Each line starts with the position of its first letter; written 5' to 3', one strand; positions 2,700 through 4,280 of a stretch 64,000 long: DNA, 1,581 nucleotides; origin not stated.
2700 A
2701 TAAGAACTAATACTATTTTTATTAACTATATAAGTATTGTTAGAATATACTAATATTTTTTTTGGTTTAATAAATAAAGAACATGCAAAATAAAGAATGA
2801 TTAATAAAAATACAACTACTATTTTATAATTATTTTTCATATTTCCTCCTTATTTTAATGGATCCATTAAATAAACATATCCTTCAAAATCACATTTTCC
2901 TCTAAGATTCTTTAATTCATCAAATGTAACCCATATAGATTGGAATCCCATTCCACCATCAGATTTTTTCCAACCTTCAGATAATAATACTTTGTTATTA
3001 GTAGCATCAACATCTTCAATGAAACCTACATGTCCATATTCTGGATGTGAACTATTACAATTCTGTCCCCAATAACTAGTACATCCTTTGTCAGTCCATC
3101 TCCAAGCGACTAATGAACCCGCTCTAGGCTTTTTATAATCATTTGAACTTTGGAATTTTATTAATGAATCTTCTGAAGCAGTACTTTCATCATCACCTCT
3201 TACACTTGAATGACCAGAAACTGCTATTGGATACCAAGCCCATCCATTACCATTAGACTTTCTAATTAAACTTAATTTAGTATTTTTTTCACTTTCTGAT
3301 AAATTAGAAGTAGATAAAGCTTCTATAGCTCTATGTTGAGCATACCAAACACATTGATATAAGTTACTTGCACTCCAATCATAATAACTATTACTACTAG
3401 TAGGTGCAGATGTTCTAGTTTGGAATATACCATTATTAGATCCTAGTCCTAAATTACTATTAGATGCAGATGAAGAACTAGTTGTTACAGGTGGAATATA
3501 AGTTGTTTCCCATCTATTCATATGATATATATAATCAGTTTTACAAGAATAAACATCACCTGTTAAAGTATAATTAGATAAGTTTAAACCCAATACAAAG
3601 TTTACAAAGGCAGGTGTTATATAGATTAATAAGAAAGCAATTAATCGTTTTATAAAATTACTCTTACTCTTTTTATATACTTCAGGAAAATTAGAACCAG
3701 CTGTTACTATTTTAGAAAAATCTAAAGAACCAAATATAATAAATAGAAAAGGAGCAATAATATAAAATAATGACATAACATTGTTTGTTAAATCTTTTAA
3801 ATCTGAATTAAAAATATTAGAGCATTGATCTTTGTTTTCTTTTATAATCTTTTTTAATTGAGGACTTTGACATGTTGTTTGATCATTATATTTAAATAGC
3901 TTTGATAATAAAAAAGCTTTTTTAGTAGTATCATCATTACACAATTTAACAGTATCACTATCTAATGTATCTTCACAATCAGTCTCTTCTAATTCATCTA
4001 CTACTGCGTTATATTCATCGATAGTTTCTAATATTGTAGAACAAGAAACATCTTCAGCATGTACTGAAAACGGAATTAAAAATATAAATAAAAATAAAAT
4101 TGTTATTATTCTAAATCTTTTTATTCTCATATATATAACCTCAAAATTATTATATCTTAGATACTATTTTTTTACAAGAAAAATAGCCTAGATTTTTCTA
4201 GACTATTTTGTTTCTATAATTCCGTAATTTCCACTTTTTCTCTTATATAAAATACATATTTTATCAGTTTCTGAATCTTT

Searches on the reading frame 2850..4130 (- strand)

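Call 3: search_protein_families(library=pfam, proteins=[window:2850-4130:-], max_evalue=1)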
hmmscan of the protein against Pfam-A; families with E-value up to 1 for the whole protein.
window:2850-4130:- (426 aa): 2 families
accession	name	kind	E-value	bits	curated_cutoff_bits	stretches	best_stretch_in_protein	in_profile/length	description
PF05257.22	CHAP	-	6.2e-10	39.9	26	1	254-386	6-80/81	CHAP domain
PF18895.5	T4SS_pilin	-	3.7e-05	24.1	26.6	1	109-179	3-71/71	Type IV secretion system pilin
